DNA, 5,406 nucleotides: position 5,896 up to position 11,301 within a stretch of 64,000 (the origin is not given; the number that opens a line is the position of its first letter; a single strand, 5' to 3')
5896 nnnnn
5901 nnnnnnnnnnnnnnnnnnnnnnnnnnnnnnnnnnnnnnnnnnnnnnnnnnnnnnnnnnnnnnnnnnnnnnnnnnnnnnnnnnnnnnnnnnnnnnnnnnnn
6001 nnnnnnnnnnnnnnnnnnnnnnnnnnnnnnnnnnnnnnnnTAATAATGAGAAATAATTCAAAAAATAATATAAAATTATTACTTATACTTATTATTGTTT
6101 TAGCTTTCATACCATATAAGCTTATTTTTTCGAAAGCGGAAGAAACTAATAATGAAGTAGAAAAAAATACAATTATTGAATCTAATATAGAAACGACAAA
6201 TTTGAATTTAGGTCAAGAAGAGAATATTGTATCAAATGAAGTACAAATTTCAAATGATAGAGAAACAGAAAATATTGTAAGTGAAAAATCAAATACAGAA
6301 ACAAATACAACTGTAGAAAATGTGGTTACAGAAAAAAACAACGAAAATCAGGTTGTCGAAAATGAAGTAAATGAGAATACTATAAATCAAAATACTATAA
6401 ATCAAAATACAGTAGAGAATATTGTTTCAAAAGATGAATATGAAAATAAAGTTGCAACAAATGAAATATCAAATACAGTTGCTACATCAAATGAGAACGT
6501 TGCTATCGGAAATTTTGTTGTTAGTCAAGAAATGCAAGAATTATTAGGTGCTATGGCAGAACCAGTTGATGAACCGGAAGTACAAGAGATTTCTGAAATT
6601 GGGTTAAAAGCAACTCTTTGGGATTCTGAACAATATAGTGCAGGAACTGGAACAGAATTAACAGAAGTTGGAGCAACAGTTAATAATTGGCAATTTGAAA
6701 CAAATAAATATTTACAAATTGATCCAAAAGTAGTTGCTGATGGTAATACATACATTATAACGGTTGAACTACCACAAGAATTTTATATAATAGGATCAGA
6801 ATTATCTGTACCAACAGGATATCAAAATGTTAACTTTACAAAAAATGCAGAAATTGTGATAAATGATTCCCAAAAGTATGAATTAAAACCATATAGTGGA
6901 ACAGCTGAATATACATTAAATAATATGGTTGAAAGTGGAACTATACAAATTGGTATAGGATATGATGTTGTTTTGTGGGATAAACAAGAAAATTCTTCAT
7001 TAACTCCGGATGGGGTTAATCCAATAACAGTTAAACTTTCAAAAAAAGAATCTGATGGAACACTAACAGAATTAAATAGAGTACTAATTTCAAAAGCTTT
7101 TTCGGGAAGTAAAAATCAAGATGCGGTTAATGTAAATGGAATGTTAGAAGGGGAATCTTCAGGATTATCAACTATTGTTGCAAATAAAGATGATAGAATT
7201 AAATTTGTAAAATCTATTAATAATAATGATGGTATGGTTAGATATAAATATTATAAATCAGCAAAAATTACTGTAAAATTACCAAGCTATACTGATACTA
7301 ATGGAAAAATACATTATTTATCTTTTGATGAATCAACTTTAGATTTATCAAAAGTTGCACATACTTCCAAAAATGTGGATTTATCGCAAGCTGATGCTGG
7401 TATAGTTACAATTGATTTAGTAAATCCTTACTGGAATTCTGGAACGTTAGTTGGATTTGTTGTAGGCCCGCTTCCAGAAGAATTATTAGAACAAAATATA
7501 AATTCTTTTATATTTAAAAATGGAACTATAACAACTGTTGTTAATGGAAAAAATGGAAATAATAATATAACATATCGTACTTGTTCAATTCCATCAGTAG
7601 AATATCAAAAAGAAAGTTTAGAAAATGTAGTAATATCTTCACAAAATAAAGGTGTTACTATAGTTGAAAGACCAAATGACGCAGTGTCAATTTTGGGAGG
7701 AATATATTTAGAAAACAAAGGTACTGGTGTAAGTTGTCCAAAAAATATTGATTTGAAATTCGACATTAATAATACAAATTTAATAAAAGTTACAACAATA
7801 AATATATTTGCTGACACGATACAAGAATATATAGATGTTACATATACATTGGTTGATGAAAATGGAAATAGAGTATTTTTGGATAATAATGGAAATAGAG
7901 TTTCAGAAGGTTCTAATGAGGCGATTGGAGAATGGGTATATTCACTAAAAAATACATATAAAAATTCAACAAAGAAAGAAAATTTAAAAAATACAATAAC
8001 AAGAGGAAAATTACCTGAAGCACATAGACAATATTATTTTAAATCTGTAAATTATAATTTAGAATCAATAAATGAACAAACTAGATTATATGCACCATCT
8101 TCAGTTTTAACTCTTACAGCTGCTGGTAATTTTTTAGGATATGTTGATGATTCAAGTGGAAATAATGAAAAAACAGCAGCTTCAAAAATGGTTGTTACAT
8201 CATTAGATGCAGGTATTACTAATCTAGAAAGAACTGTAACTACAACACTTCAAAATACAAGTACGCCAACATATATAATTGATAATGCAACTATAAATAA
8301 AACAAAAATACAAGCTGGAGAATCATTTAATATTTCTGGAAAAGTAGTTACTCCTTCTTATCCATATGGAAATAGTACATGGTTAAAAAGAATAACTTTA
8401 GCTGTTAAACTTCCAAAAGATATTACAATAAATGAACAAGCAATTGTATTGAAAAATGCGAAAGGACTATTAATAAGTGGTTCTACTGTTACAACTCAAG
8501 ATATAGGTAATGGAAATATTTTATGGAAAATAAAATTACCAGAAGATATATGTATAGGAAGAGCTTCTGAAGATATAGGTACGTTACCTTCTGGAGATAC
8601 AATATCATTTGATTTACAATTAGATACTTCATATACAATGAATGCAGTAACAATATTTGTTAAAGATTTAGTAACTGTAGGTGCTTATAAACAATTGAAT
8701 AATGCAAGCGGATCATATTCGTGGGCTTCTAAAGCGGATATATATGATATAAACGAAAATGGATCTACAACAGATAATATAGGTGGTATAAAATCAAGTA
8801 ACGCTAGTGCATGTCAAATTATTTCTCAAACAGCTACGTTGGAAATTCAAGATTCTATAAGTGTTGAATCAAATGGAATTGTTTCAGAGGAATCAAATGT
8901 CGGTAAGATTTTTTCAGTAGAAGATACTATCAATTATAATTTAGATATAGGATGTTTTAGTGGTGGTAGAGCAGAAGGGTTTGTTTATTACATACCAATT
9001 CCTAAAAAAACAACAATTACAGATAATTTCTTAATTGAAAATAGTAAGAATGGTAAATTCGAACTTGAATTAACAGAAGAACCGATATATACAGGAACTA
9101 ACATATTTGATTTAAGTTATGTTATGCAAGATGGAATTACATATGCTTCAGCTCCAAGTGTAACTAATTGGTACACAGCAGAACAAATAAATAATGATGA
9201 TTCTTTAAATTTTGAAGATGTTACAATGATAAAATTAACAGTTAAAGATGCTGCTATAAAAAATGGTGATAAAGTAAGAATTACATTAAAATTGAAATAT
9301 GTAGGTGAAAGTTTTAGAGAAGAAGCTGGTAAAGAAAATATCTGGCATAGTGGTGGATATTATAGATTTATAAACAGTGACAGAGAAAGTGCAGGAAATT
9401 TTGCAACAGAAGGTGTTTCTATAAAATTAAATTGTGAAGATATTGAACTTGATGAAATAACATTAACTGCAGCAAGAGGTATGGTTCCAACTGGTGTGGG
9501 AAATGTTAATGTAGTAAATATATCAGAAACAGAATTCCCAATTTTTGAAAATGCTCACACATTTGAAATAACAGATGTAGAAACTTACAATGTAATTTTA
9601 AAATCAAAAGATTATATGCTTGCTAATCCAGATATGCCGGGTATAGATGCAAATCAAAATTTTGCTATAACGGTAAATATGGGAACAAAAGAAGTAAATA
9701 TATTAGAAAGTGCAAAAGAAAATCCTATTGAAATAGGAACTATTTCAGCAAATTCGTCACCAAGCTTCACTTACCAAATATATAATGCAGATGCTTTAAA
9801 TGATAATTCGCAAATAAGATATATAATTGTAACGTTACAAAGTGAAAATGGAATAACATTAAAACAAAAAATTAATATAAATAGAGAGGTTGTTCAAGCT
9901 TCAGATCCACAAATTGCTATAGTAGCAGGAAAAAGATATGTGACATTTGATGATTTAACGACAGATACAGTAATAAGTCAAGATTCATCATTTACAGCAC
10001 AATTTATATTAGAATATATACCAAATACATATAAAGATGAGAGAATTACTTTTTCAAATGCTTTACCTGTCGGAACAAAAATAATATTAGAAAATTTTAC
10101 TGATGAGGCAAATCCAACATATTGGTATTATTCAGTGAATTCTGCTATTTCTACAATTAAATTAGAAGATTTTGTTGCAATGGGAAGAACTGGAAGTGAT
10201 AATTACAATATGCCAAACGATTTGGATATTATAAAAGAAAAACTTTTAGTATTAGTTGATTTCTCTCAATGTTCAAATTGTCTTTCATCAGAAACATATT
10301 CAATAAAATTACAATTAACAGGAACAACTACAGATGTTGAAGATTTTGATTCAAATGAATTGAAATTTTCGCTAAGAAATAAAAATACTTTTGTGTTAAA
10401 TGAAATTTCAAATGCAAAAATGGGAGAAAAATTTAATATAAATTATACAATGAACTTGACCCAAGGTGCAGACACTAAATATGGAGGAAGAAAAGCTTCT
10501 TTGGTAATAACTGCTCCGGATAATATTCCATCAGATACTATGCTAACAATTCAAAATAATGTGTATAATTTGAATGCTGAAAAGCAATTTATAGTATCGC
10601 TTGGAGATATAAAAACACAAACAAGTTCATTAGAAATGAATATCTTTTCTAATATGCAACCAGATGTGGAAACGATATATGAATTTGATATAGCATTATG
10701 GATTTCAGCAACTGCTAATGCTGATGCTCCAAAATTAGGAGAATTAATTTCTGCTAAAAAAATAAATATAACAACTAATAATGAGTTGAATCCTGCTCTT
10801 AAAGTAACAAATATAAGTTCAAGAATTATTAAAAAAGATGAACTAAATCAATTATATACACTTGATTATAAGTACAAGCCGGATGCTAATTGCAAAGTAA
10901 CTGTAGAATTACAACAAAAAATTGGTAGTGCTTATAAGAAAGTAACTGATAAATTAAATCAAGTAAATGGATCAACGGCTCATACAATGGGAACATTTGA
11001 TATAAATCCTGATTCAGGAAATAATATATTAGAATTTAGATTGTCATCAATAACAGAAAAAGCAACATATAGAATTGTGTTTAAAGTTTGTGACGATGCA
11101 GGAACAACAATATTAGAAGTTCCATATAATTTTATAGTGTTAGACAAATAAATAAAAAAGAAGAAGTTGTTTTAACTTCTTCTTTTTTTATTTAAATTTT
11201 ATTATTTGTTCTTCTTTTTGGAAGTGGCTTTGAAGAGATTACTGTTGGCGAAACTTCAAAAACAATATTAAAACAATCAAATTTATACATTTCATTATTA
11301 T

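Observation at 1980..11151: Expanded SipW locus: two SipW signal peptidases, three or more SipW-cognate cargo proteins and a 1701-aa giant secreted protein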

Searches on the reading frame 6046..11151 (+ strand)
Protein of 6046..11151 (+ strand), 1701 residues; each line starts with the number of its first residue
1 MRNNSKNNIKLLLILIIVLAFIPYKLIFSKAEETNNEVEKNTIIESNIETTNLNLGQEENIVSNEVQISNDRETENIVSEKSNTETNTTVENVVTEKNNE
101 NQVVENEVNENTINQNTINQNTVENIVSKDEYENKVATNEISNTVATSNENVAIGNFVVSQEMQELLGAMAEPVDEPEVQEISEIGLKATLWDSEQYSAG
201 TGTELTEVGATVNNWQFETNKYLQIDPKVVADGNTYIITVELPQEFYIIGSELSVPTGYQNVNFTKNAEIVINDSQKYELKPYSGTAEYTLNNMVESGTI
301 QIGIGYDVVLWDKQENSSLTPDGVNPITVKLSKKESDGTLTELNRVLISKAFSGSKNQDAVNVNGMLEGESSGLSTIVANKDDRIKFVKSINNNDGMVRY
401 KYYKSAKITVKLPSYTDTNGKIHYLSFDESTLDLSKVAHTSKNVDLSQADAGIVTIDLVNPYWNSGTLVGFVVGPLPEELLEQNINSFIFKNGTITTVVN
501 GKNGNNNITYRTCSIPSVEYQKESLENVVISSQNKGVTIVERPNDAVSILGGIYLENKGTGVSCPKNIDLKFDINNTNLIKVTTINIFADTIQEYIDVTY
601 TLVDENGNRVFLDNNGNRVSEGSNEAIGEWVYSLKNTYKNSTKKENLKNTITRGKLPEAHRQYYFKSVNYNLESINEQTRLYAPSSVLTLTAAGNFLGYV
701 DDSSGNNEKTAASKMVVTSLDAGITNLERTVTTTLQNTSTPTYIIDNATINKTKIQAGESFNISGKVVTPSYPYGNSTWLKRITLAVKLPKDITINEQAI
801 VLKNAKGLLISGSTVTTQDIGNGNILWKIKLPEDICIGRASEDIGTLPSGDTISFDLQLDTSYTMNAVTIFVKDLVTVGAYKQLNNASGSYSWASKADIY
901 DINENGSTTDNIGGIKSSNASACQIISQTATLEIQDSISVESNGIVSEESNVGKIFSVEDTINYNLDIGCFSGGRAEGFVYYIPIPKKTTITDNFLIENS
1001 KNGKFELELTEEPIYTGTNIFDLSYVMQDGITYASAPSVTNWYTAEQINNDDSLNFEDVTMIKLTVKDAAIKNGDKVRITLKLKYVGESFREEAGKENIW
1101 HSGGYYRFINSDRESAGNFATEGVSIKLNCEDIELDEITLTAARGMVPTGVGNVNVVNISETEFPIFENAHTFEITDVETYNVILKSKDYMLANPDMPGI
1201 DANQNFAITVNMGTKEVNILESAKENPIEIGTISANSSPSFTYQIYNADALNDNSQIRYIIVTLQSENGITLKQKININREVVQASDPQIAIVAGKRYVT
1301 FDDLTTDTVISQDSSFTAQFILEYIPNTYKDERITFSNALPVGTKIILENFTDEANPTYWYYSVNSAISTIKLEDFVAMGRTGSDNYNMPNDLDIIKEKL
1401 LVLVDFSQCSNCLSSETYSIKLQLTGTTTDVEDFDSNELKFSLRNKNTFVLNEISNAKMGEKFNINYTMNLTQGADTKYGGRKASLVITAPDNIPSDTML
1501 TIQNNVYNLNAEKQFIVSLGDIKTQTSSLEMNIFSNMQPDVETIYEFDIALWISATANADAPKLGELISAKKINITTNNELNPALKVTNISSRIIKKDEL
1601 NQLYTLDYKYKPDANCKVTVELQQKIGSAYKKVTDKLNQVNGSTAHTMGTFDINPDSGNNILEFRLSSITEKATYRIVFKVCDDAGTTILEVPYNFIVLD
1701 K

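Call 3: search_protein_families(library=ncbifam, proteins=[window:6046-11151:+], max_evalue=0.1)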
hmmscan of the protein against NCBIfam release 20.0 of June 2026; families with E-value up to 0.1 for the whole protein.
window:6046-11151:+ (1701 aa): 0 families

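Call 4: search_protein_families(library=pfam, proteins=[window:6046-11151:+], max_evalue=0.1)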
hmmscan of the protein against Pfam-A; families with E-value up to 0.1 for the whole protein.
window:6046-11151:+ (1701 aa): 1 family
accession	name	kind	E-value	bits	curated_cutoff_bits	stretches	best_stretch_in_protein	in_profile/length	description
PF02014.22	Reeler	-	0.028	15.4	21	0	1604-1657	19-75/131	Reeler domain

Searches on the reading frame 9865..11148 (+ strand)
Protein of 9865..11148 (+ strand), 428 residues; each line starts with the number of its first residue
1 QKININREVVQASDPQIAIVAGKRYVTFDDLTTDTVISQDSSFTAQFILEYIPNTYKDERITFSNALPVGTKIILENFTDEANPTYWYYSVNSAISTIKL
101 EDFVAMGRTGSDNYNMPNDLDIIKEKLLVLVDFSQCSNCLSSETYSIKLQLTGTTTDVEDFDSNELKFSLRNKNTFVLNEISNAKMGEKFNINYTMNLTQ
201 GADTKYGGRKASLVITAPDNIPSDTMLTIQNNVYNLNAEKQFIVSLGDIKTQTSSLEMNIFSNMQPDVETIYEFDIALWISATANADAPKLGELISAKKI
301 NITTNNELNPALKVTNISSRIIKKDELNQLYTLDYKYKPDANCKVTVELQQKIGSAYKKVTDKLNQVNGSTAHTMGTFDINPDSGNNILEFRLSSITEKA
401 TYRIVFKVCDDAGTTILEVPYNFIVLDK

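Call 54: search_solved_structures(query=A3, max_evalue=10)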
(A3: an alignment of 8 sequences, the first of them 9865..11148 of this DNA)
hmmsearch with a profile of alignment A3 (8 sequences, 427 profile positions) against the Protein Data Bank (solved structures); distinct sequences matched with E-value up to 10: 8.
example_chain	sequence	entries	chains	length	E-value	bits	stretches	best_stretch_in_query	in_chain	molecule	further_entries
9i92_A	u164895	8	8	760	0.014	17.6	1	127-250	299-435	LPS-assembly protein LptD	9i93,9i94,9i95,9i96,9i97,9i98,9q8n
9rps_A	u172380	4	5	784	0.014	17.6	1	127-250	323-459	LPS-assembly protein LptD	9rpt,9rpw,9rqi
4q35_A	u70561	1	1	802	0.015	17.5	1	127-250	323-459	LPS-assembly protein LptD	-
4rhb_A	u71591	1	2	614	0.034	16.3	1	127-247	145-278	LPS-assembly protein LptD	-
9fz5_A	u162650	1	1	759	0.047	15.9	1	127-247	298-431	LPS-assembly protein LptD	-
9kn3_A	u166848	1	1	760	0.047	15.9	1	127-247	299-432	LPS-assembly protein LptD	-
9i9z_A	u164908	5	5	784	0.049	15.8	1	127-247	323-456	LPS-assembly protein LptD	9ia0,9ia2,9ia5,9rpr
9xg1_A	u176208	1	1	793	0.4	12.8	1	197-276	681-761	Protein-asparaginase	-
